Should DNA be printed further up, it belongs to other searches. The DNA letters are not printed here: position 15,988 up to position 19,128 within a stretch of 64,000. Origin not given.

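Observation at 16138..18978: Lipoprotein combining dockerin-type repeats with two CxxCH PSCyt1-like cytochrome c domains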

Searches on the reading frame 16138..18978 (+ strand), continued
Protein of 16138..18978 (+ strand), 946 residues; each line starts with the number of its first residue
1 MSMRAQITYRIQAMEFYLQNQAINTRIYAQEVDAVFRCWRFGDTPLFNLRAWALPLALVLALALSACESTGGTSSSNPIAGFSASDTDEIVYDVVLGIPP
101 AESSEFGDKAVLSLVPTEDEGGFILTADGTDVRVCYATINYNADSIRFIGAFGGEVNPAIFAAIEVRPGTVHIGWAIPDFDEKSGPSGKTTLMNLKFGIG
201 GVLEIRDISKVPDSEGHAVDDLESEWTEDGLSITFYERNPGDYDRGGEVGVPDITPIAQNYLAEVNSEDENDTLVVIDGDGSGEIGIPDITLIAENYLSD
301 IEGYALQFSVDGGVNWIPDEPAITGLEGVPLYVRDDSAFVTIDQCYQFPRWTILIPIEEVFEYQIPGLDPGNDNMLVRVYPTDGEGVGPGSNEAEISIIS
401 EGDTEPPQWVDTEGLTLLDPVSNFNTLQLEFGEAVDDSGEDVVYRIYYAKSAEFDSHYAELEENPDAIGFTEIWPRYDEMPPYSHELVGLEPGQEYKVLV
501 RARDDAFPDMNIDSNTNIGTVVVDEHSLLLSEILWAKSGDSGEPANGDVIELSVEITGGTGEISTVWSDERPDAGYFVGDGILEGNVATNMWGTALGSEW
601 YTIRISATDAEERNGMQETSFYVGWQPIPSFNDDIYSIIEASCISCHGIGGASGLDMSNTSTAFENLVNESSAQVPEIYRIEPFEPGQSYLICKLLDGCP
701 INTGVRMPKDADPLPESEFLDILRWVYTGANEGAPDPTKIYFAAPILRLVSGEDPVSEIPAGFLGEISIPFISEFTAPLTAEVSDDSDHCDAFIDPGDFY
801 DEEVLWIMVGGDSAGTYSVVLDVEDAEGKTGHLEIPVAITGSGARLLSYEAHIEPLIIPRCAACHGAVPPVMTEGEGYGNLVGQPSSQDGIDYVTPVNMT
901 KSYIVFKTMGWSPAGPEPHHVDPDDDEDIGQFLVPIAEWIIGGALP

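Call 25: predict_structure(alignment_id=A2)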
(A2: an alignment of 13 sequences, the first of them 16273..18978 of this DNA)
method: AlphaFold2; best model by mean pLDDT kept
length: 901 residues; sequences in the alignment: 13
mean_pLDDT: 54.1   pTM: 0.34
mean pLDDT of the five models: 54.1, 51.2, 50.9, 49.8, 47.7
residues with pLDDT >= 90: 44; 70-90: 186; 50-70: 264; < 50: 407
segments of 3 or more residues with pLDDT < 50: 1-5, 20-46, 49-65, 156-164, 197-222, 224-236, 238-249, 277-279, 493-496, 524-539, 547-552, 580-697, 728-745, 749-757, 779-784, 795-901
pLDDT, mean of each block of 10 residues (from residue 1): 46 61 34 28 43 39 52 64 66 65 71 64 68 56 75 49 49 76 78 57 34 41 43 44 42 67 80 60 67 71 78 64 58 80 78 61 87 92 91 79 89 77 63 63 91 88 74 93 79 49 61 65 45 44 48 61 83 68 31 25 27 37 40 32 26 26 29 31 26 45 62 60 58 45 46 45 55 54 51 44 25 25 23 24 24 25 26 36 38 28 27
secondary structure, 60 per line:
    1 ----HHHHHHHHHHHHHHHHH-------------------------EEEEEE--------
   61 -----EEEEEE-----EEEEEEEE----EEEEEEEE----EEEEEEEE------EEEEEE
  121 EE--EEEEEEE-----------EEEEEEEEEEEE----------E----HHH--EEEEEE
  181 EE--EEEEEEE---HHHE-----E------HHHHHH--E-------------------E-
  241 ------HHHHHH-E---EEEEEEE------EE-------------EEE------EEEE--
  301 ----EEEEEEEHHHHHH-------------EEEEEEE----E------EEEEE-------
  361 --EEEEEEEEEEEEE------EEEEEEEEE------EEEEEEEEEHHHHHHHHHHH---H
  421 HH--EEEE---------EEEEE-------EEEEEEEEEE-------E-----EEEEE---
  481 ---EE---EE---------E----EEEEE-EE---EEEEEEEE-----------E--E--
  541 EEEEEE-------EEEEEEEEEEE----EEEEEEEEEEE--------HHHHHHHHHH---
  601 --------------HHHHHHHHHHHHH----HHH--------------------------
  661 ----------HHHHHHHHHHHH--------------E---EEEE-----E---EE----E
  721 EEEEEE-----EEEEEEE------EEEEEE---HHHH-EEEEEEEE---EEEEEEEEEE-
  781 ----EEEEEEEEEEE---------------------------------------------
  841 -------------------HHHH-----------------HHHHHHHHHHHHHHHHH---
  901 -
elements in order (helices of 4 or more, strands of 3 or more residues): H5-21 E47-52 E66-71 E77-84 E89-96 E101-108 E115-122 E125-131 E143-154 E175-182 E185-191 H211-216 H247-252 E258-264 E286-288 E295-298 E305-311 H312-317 E331-337 E349-353 E363-375 E382-390 E397-405 H406-416 E425-428 E438-442 E450-459 E473-477 E505-509 E516-523 E541-546 E554-564 E569-579 H588-597 H615-627 H671-682 E701-704 E720-726 E732-738 E745-750 H754-757 E759-766 E770-779 E785-795 H860-863 H881-897

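Call 43: find_encoding_contigs(protein=P0001, flank=10000, max_places=3)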
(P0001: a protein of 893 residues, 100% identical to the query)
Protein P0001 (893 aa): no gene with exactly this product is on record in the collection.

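Call 44: find_encoding_contigs(protein=P0003, flank=10000, max_places=3)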
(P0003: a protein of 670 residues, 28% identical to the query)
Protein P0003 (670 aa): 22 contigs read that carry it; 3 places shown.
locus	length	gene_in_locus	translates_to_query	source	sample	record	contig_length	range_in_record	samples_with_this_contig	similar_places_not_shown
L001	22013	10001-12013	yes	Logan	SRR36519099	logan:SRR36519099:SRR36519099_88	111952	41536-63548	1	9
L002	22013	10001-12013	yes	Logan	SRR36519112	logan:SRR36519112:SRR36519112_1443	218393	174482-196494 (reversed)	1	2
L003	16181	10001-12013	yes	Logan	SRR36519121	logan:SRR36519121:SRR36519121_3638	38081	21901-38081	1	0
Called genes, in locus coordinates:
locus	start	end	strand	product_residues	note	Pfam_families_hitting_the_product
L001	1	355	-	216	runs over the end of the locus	PF02834:LigT_PEase, PF13563:2_5_RNA_ligase2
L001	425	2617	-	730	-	PF05580:Peptidase_S55 (faint)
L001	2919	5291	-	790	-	PF01833:TIG (faint), PF00082:Peptidase_S8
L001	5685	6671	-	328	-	PF00483:NTP_transferase, PF12804:NTP_transf_3, PF25087:GMPPB_C (faint)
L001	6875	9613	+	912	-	PF13442:Cytochrome_CBB3 (faint)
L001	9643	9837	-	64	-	PF13370:Fer4_13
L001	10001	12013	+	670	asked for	-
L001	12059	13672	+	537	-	PF13185:GAF_2, PF01590:GAF, PF13492:GAF_3 (weak), PF00990:GGDEF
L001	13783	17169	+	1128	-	PF00041:fn3 (weak), PF01011:PQQ (faint), PF13570:Beta-prop_ACSF4, PF25292:Beta-prop_CGLA (faint), PF13360:PQQ_2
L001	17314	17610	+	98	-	-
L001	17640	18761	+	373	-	PF13439:Glyco_transf_4, PF00534:Glycos_transf_1, PF13692:Glyco_trans_1_4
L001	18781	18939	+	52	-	-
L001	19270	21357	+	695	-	PF13623:SurA_N_2, PF13624:SurA_N_3, PF00639:Rotamase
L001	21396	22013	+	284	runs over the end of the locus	PF01261:AP_endonuc_2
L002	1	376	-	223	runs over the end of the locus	PF02834:LigT_PEase, PF13563:2_5_RNA_ligase2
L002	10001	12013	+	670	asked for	-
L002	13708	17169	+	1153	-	PF00041:fn3 (weak), PF01011:PQQ (faint), PF13570:Beta-prop_ACSF4, PF25292:Beta-prop_CGLA (faint), PF13360:PQQ_2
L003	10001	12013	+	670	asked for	-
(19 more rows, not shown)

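Call 45: find_related_loci(query=A2, collection=genome_contigs, flank=10000)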
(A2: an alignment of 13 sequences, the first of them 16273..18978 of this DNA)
Query A2 (901 aa) in genome_contigs; peptide patterns used: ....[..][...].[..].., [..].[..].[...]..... (x = any residue, [..] = any of these).
112 stretches matched a pattern; 73 encode a relative of the query (tblastn E <= 1e-3); 67 distinct loci.
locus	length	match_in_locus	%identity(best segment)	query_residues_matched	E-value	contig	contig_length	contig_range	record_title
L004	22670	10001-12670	41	22-901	0e+0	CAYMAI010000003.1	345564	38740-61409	MAG TPA_asm: uncultured Planctomycetia bacterium isolate SRP239054_co1_35 genome assembly, contig: NODE_11_length_345564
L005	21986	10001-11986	36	159-901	2e-51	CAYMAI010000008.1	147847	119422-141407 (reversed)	MAG TPA_asm: uncultured Planctomycetia bacterium isolate SRP239054_co1_35 genome assembly, contig: NODE_58_length_147847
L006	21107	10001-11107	31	91-480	2e-32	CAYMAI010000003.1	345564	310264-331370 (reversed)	MAG TPA_asm: uncultured Planctomycetia bacterium isolate SRP239054_co1_35 genome assembly, contig: NODE_11_length_345564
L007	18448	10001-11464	30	2-501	4e-32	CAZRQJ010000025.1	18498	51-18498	MAG TPA_asm: uncultured Planctomycetia bacterium isolate SRP257756_co1_248 genome assembly, contig: NODE_2499_length_184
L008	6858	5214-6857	38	161-577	5e-29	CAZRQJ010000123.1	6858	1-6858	MAG TPA_asm: uncultured Planctomycetia bacterium isolate SRP257756_co1_248 genome assembly, contig: NODE_10321_length_68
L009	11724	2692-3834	29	79-463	2e-27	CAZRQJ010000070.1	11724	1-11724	MAG TPA_asm: uncultured Planctomycetia bacterium isolate SRP257756_co1_248 genome assembly, contig: NODE_4964_length_117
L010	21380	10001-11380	28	9-463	2e-23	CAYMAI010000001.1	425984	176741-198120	MAG TPA_asm: uncultured Planctomycetia bacterium isolate SRP239054_co1_35 genome assembly, contig: NODE_7_length_425984_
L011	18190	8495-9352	30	104-405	2e-22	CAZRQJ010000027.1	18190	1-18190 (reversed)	MAG TPA_asm: uncultured Planctomycetia bacterium isolate SRP257756_co1_248 genome assembly, contig: NODE_2569_length_181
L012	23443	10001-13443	32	104-459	2e-21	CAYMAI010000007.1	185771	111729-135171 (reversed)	MAG TPA_asm: uncultured Planctomycetia bacterium isolate SRP239054_co1_35 genome assembly, contig: NODE_42_length_185771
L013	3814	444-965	34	90-271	3e-21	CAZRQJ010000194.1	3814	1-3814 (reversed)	MAG TPA_asm: uncultured Planctomycetia bacterium isolate SRP257756_co1_248 genome assembly, contig: NODE_23337_length_38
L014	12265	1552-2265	35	11-267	1e-23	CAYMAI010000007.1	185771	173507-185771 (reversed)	MAG TPA_asm: uncultured Planctomycetia bacterium isolate SRP239054_co1_35 genome assembly, contig: NODE_42_length_185771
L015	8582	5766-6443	31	88-324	1e-19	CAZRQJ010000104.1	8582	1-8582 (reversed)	MAG TPA_asm: uncultured Planctomycetia bacterium isolate SRP257756_co1_248 genome assembly, contig: NODE_7587_length_858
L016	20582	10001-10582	36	80-268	5e-19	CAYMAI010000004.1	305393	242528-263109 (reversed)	MAG TPA_asm: uncultured Planctomycetia bacterium isolate SRP239054_co1_35 genome assembly, contig: NODE_13_length_305393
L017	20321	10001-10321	48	165-271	5e-19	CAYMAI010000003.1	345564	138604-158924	MAG TPA_asm: uncultured Planctomycetia bacterium isolate SRP239054_co1_35 genome assembly, contig: NODE_11_length_345564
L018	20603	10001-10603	35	67-267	9e-19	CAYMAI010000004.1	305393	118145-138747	MAG TPA_asm: uncultured Planctomycetia bacterium isolate SRP239054_co1_35 genome assembly, contig: NODE_13_length_305393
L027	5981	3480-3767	49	161-261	2e-16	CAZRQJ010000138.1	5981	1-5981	MAG TPA_asm: uncultured Planctomycetia bacterium isolate SRP257756_co1_248 genome assembly, contig: NODE_12414_length_59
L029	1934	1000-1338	42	176-272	2e-16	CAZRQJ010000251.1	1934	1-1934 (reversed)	MAG TPA_asm: uncultured Planctomycetia bacterium isolate SRP257756_co1_248 genome assembly, contig: NODE_60566_length_19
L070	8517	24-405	43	159-266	1e-11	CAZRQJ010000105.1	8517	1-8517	MAG TPA_asm: uncultured Planctomycetia bacterium isolate SRP257756_co1_248 genome assembly, contig: NODE_7673_length_851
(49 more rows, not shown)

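Call 52: search_protein_families(library=pfam, proteins=[L005:18576-19211:+, L005:19215-20654:+, L005:9614-11986:+, L029:583-1932:+, L070:7836-8516:+, L027:1816-2367:-], max_evalue=0.001)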
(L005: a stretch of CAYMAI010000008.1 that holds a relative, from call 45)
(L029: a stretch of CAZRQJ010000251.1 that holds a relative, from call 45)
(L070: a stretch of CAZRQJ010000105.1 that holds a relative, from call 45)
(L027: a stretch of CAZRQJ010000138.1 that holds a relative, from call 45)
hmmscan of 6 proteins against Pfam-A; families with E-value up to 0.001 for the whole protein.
L005:18576-19211:+ (212 aa): 1 family
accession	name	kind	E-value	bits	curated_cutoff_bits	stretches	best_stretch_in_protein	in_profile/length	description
PF03264.19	Cytochrom_NNT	-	1.6e-09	38.2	24.1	1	81-209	16-170/174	NapC/NirT cytochrome c family, N-terminal region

L005:19215-20654:+ (480 aa): 4 families
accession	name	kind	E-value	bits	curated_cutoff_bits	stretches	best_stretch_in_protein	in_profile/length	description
PF02335.20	Cytochrom_C552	-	2e-133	446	24.1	1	67-477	1-383/438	Cytochrome c552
PF14522.11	Cytochrome_C7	-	3.2e-09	36.9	24.8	0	333-378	7-50/67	Cytochrome c7 and related cytochrome c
PF13435.11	Cytochrome_C554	-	0.00057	21.2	20.8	0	335-377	45-84/84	Cytochrome c554 and c-prime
PF14537.11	Cytochrom_c3_2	-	0.0006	20.7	25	0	333-380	1-37/79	Cytochrome c3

L005:9614-11986:+ (791 aa): 6 families
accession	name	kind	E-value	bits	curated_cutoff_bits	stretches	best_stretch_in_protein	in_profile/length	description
PF00801.26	PKD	-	8.5e-16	58.2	23.5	2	393-465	7-79/80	PKD domain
PF18911.6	PKD_4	-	1.8e-13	50.8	27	2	386-459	3-76/85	PKD domain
PF07679.22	I-set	-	5.8e-07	29.9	23.7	0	307-380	8-90/90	Immunoglobulin I-set domain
PF13927.12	Ig_3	-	2.6e-06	28.3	30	0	387-463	2-73/78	Immunoglobulin domain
PF00041.27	fn3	-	0.00017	22.1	25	0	489-567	11-71/84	Fibronectin type III domain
PF13895.12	Ig_2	-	0.00086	19.9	27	0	322-375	22-74/79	Immunoglobulin domain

L029:583-1932:+ (450 aa): 2 families
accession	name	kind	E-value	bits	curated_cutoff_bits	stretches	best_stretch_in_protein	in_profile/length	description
PF02085.21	Cytochrom_CIII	-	4e-05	24.3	22.9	1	322-394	26-101/101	Class III cytochrome C family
PF14522.11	Cytochrome_C7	-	0.00034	20.8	24.8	0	378-433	4-67/67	Cytochrome c7 and related cytochrome c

L070:7836-8516:+ (227 aa): 6 families
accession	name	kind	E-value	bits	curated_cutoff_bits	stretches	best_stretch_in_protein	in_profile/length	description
PF13447.11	Multi-haem_cyto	-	5.6e-19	68.9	21.9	1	71-219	2-146/269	Seven times multi-haem cytochrome CxxCH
PF13435.11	Cytochrome_C554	-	3.8e-14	53.8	20.8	1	98-176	1-84/84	Cytochrome c554 and c-prime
PF14522.11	Cytochrome_C7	-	4.4e-10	39.7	24.8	2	138-195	12-66/67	Cytochrome c7 and related cytochrome c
PF09699.15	Paired_CXXCH_1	-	4.1e-08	33.2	20.6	0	169-197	7-38/41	Doubled CXXCH motif (Paired_CXXCH_1)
PF14537.11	Cytochrom_c3_2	-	8.6e-07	29.8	25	0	139-195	26-78/79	Cytochrome c3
PF03264.19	Cytochrom_NNT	-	0.00084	19.5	24.1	0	22-126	13-121/174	NapC/NirT cytochrome c family, N-terminal region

L027:1816-2367:- (184 aa): 5 families
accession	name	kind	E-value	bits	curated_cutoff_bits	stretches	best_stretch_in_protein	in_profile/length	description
PF13435.11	Cytochrome_C554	-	2.8e-18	67.1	20.8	1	65-131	2-84/84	Cytochrome c554 and c-prime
PF14522.11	Cytochrome_C7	-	1e-08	35.3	24.8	1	122-163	12-54/67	Cytochrome c7 and related cytochrome c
PF22113.1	Mtrc-MtrF_II-IV_dom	-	5.6e-06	26.4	30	1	59-135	78-170/176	Outer membrane cytochrome MtrC/MtrF-like, domains II/IV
PF14537.11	Cytochrom_c3_2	-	6.8e-05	23.7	25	0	95-159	6-66/79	Cytochrome c3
PF09699.15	Paired_CXXCH_1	-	0.0002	21.4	20.6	0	125-160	8-39/41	Doubled CXXCH motif (Paired_CXXCH_1)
